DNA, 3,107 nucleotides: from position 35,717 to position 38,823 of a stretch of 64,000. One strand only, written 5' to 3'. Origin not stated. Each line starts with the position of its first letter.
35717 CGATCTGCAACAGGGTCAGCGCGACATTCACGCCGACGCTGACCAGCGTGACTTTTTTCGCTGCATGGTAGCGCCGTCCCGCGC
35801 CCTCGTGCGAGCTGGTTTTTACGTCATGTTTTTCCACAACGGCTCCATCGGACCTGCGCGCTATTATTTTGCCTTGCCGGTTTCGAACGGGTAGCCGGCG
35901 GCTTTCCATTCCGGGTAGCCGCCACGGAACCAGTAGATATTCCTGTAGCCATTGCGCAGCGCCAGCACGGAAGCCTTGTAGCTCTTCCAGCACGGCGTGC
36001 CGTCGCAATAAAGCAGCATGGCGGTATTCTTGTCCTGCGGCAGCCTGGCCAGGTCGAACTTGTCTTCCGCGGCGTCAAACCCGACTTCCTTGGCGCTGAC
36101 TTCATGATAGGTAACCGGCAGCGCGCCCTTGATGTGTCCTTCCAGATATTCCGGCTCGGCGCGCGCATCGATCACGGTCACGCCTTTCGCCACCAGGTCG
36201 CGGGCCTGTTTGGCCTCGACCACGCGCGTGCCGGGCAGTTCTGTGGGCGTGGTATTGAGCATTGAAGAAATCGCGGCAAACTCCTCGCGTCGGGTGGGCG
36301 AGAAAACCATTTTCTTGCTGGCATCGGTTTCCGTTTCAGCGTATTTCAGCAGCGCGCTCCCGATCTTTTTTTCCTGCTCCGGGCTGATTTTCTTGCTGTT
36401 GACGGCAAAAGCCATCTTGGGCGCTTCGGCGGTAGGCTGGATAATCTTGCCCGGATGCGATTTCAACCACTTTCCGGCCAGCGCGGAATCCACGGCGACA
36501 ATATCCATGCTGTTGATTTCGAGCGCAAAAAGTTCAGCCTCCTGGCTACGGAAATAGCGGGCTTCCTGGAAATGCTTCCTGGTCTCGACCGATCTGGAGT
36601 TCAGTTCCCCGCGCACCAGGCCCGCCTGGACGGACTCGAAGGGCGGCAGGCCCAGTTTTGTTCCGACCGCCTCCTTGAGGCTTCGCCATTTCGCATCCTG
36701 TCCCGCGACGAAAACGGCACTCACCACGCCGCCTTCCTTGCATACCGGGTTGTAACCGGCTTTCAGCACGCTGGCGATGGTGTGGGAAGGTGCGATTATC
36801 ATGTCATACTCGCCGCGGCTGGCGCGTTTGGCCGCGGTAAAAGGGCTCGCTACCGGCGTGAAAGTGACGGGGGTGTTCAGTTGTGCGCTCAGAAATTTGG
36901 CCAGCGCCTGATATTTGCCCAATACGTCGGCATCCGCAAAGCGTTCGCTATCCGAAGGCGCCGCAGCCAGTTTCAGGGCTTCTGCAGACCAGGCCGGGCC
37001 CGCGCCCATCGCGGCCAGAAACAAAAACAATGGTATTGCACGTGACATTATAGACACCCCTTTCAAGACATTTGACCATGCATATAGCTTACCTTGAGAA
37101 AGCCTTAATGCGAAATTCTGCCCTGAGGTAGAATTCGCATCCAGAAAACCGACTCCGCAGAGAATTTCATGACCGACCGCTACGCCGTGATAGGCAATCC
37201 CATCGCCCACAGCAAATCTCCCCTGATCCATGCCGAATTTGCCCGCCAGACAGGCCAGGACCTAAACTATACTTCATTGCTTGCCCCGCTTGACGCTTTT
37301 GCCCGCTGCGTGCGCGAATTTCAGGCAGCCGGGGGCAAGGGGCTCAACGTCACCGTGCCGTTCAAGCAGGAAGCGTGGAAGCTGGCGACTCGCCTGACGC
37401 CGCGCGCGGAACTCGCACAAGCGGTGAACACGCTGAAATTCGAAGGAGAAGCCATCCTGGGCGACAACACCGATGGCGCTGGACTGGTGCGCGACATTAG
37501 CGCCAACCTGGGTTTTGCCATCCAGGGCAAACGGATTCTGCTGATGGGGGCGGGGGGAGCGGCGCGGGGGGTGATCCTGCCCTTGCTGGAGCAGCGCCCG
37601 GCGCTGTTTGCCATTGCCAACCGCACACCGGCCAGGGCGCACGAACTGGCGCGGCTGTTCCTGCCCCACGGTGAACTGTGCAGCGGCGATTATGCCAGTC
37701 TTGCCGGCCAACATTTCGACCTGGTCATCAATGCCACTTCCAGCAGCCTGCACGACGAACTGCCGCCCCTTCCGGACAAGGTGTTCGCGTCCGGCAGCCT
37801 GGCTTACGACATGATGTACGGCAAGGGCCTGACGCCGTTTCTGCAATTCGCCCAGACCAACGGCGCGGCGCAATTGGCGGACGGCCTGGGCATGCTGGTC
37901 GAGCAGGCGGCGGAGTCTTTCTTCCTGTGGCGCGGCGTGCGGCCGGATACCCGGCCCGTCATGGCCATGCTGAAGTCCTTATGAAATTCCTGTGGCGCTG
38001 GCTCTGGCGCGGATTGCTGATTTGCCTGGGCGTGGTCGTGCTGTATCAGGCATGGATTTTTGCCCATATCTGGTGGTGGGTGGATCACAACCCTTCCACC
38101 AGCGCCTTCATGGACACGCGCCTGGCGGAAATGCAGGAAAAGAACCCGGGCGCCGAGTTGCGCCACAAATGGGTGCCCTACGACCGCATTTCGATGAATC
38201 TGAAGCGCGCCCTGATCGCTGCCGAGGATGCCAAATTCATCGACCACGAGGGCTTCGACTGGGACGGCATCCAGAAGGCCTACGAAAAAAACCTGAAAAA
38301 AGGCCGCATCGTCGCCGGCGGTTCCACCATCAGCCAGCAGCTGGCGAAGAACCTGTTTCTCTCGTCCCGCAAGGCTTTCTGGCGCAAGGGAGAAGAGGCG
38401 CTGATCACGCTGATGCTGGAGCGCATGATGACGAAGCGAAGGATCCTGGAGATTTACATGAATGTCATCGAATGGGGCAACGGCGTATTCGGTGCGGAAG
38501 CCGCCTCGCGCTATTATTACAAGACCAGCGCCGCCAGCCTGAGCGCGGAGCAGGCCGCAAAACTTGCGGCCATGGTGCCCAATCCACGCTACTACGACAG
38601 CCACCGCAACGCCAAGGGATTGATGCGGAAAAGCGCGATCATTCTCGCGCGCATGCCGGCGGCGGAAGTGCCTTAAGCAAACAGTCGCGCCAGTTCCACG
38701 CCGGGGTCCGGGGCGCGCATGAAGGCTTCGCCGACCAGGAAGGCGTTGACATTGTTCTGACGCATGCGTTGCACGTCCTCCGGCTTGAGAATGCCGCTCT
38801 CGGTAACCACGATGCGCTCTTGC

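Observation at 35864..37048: Periplasmic solute-binding protein fused to a rhodanese with a CxxxxC loop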

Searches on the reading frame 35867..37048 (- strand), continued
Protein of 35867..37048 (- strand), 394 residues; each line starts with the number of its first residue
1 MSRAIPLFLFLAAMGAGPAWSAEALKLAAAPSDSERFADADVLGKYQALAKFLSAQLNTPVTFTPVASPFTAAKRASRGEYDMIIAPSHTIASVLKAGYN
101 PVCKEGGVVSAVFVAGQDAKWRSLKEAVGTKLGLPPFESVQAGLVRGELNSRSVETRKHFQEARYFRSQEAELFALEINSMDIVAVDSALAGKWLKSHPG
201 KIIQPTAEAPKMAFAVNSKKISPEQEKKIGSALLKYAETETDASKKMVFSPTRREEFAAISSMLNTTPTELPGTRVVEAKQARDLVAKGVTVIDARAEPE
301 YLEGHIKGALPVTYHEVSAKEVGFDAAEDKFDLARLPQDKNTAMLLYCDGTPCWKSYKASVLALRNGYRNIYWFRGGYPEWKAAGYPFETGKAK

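Call 20: search_solved_structures(query=A2, max_evalue=1, show_alignments=0)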
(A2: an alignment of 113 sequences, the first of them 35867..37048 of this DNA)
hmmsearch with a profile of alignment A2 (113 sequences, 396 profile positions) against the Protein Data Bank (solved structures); distinct sequences matched with E-value up to 1: 48.
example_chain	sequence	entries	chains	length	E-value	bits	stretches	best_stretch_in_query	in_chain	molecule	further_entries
5jvb_A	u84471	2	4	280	2.5e-12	49.8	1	21-268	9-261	Phosphonate ABC transporter, periplasmic phosphonate-binding protein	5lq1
6mxv_A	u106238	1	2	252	4e-12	49.1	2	294-392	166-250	Rhodanese-like family protein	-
5o2j_A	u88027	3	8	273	3.8e-10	42.6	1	39-267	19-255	Probable phosphite transport system-binding protein PtxB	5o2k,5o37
6x8w_A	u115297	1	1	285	2.3e-09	40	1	36-264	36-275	ArrX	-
6x6b_A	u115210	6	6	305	4e-09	39.2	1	36-264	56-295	ArrX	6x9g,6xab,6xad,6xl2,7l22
1tq1_A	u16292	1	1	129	1.5e-08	37.3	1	280-392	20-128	senescence-associated family protein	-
5lv1_A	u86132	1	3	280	5.2e-08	35.5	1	39-264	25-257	PtxB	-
1yt8_A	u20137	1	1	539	2.5e-06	30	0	281-319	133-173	thiosulfate sulfurtransferase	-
2moi_A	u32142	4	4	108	2e-05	27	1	278-317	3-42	Inner membrane protein YgaP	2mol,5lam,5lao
5hbl_A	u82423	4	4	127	2.7e-05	26.6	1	278-317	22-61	Inner membrane protein YgaP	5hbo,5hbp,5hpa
6bev_A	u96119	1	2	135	3.9e-05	26.1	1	273-387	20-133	Thiosulfate sulfurtransferase/rhodanese-like domain-containing protein 1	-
2mrm_A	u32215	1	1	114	4e-05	26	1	278-317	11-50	Membrane protein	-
1uar_A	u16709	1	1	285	0.00018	23.9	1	304-393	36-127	Rhodanese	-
5hbq_A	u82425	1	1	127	0.00024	23.4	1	278-316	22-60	Inner membrane protein YgaP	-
6ght_A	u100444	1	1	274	0.00062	22.1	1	195-267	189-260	Probable phosphite transport system-binding protein HtxB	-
6esk_A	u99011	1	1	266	0.0077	18.5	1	49-265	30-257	Putative periplasmic phosphite-binding-like protein (Pbl) PtxB-like protein designated Aio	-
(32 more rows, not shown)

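Call 26: predict_structure(alignment_id=A2)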
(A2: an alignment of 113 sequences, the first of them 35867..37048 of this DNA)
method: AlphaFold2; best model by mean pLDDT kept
length: 394 residues; sequences in the alignment: 113
mean_pLDDT: 91.9   pTM: 0.84
mean pLDDT of the five models: 91.9, 91.6, 90.3, 89.8, 89.7
residues with pLDDT >= 90: 344; 70-90: 25; 50-70: 5; < 50: 20
segments of 3 or more residues with pLDDT < 50: 1-5, 7-20
pLDDT, mean of each block of 10 residues (from residue 1): 44 44 88 88 96 96 95 95 97 95 95 94 93 95 95 93 95 96 97 96 96 97 97 96 93 93 89 95 98 96 96 95 94 97 96 94 97 97 96 60
secondary structure, 60 per line:
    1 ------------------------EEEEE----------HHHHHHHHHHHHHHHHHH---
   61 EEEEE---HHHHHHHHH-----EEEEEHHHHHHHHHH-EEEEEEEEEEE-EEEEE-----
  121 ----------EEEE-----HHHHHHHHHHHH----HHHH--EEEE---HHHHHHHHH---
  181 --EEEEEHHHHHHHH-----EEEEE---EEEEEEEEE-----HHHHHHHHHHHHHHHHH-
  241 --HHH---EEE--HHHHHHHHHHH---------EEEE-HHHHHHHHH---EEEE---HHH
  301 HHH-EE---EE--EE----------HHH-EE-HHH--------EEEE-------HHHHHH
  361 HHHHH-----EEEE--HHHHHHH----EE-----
elements in order: E25-29 H40-57 E61-65 H69-77 E83-87 H88-97 E99-109 E111-115 E131-134 H140-151 H156-159 E162-165 H169-177 E183-187 H188-195 E201-205 E209-217 H223-239 E249-251 H254-264 E274-277 H279-287 E291-294 H298-303 E344-347 H355-365 E371-374 H377-383

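Call 28: search_solved_structures(query=A2, max_evalue=1e-8, show_alignments=5)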
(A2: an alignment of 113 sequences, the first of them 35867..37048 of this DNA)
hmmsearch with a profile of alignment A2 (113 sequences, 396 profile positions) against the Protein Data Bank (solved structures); distinct sequences matched with E-value up to 1e-8: 5.
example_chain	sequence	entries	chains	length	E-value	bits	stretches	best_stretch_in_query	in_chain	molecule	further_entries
5jvb_A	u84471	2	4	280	2.5e-12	49.8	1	21-268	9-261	Phosphonate ABC transporter, periplasmic phosphonate-binding protein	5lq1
6mxv_A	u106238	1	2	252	4e-12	49.1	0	294-392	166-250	Rhodanese-like family protein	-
5o2j_A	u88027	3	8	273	3.8e-10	42.6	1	39-267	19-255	Probable phosphite transport system-binding protein PtxB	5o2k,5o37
6x8w_A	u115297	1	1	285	2.3e-09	40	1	36-264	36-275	ArrX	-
6x6b_A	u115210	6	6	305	4e-09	39.2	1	36-264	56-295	ArrX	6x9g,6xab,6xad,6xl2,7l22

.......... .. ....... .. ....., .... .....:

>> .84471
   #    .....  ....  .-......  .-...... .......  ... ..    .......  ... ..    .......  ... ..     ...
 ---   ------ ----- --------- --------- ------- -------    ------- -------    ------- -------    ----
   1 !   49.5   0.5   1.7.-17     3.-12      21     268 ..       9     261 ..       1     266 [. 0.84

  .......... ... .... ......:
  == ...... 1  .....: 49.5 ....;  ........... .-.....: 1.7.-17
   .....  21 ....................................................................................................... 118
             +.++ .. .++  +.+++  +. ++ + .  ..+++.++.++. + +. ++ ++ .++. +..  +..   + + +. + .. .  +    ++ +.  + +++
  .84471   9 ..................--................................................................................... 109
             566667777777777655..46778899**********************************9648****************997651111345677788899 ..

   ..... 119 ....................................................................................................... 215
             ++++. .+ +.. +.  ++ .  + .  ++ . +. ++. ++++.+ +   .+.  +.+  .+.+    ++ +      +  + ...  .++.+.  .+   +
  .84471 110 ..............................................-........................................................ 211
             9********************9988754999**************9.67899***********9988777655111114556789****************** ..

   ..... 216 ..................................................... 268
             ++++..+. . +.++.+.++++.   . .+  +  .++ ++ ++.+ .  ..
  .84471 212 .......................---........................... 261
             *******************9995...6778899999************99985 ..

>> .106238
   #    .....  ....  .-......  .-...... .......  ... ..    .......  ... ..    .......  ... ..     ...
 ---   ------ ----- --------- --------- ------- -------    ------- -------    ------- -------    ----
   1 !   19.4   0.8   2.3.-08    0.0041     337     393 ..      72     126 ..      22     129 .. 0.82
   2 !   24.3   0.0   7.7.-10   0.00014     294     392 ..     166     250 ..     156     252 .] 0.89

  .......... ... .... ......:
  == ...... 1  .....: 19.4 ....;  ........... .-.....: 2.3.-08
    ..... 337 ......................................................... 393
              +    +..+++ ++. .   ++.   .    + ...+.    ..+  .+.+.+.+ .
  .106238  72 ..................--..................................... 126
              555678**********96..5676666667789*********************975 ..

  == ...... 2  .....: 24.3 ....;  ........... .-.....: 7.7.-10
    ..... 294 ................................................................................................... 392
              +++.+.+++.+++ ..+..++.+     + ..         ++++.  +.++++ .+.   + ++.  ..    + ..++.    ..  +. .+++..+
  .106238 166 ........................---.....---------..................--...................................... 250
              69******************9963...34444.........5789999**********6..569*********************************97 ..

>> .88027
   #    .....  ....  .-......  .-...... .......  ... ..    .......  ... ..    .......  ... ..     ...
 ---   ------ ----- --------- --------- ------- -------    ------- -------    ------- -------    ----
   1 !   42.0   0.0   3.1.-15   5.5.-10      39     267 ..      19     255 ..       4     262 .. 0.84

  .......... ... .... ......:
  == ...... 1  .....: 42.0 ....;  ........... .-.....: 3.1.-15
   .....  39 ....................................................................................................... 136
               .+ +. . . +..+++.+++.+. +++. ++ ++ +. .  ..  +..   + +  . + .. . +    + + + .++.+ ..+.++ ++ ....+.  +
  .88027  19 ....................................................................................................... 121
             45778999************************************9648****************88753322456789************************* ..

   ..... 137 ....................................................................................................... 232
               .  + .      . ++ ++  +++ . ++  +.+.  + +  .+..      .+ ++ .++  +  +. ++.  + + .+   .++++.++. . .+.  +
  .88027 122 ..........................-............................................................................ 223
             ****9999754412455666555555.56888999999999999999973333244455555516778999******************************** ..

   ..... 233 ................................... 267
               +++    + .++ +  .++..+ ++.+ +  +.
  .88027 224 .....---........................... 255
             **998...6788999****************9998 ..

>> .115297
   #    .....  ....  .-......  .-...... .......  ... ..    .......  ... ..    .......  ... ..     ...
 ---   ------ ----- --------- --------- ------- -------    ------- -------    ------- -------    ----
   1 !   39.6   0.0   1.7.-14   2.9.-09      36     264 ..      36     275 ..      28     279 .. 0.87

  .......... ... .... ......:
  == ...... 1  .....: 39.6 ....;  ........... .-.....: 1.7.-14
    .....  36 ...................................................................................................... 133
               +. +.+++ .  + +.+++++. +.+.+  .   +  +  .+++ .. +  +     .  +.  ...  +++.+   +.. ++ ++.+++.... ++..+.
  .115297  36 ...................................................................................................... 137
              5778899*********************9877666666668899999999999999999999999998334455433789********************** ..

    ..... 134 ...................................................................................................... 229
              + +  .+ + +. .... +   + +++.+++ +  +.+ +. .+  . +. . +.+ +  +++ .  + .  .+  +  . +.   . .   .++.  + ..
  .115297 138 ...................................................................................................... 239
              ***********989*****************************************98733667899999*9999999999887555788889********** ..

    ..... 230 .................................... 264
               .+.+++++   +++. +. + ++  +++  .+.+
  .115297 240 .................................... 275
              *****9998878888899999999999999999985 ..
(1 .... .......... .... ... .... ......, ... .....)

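Call 29: fold_search(model_id=the predicted structure, library=pdb)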
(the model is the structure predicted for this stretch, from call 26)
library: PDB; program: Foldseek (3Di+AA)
matches with E <= 10: 1544; with E <= 0.001: 1175
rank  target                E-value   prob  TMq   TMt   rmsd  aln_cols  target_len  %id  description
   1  6x8w                  1.9e-15  1.00  0.50  0.74   3.6       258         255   14  Structure of ArrX Y138A mutant protein bound to sulfate from Chrysiogenes arsenatis (released 2021-02-17)
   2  7l22                  1.1e-14  1.00  0.50  0.73   3.7       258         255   14  Structure of chloride soak form of ArrX from Chrysiogenes arsenatis (released 2021-02-17)
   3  5o2k_E                1.4e-14  1.00  0.48  0.69   4.2       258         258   14  Native apo-structure of Pseudomonas stutzeri PtxB to 2.1 A resolution (released 2017-12-06)
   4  6xl2                  1.6e-14  1.00  0.50  0.72   3.7       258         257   14  Structure of the arsenate-bound form of ArrX from Chrysiogenes arsenatis (released 2021-02-17)
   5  5o2k_B                1.6e-14  1.00  0.47  0.67   4.4       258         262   14  Native apo-structure of Pseudomonas stutzeri PtxB to 2.1 A resolution (released 2017-12-06)
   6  6esv                  2.1e-14  1.00  0.47  0.67   4.4       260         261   12  Structure of the phosphate-bound form of AioX from Rhizobium sp. str. NT-26 (released 2018-10-17)
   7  6esk                  2.5e-14  1.00  0.48  0.67   4.3       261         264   13  Structure of the apo form of AioX from Rhizobium sp. str. NT-26 (released 2018-10-17)
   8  5lq8                  2.6e-14  1.00  0.47  0.64   4.6       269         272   17  1.52 A resolution structure of PhnD1 from Prochlorococcus marinus (MIT 9301) in complex with methylphosphonate (released 2017-12-06)
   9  5o2j                  3.1e-14  1.00  0.48  0.68   4.4       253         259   15  Pseudomonas stutzeri PtxB in complex with phosphite to 1.52 A resolution (released 2017-12-06)
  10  5o2k_F                4.0e-14  1.00  0.48  0.70   4.3       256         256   14  Native apo-structure of Pseudomonas stutzeri PtxB to 2.1 A resolution (released 2017-12-06)
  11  5o2k_C                4.8e-14  1.00  0.49  0.71   4.1       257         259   14  Native apo-structure of Pseudomonas stutzeri PtxB to 2.1 A resolution (released 2017-12-06)
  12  5o37                  5.7e-14  1.00  0.47  0.66   4.6       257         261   14  Pseudomonas stutzeri PtxB in complex with methylphosphonate (MPn) to 1.37 A resolution (released 2017-12-06)
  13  5ub3_A                5.7e-14  1.00  0.49  0.66   4.6       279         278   16  XAC2383 from Xanthomonas citri bound to chloride ion (released 2018-01-10)
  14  7s6g                  6.8e-14  1.00  0.48  0.65   4.3       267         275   17  Crystal structure of PhnD from Synechococcus MITS9220 in complex with phosphate (released 2021-10-27)
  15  8ed5                  8.2e-14  1.00  0.47  0.66   4.5       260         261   13  Crystal structure of loop deletion AioX mutant from Pseudorhizobium sp. str. NT-26 (released 2023-11-08)
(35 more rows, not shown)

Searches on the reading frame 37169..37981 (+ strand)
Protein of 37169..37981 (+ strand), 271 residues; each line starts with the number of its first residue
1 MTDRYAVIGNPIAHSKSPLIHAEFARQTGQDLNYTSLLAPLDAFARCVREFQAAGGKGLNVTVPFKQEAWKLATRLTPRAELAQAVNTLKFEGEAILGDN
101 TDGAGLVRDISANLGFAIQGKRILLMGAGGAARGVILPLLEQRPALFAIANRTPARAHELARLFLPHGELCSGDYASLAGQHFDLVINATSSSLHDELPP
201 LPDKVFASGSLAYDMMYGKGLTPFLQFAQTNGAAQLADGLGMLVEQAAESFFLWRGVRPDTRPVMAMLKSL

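Call 25: search_protein_families(library=pfam, proteins=[window:37169-37981:+], max_evalue=0.01)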
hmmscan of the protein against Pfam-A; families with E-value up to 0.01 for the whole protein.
window:37169-37981:+ (271 aa): 3 families
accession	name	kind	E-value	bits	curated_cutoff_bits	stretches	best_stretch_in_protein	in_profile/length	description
PF08501.16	Shikimate_dh_N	-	1.2e-23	83.5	27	1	7-89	1-83/83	Shikimate dehydrogenase substrate binding domain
PF18317.6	SDH_C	-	1.1e-10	41.5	25.8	1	239-266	1-28/31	Shikimate 5'-dehydrogenase C-terminal domain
PF01488.26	Shikimate_DH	-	1.7e-08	35.1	24.3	1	117-193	9-86/138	Shikimate / quinate 5-dehydrogenase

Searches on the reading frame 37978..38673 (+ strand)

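Call 25: search_protein_families(library=pfam, proteins=[window:37978-38673:+], max_evalue=0.01)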
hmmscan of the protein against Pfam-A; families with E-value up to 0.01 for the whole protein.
window:37978-38673:+ (232 aa): 1 family
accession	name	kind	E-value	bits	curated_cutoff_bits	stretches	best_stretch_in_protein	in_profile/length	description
PF00912.28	Transgly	-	1.7e-56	190.9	27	1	59-226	10-177/178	Transglycosylase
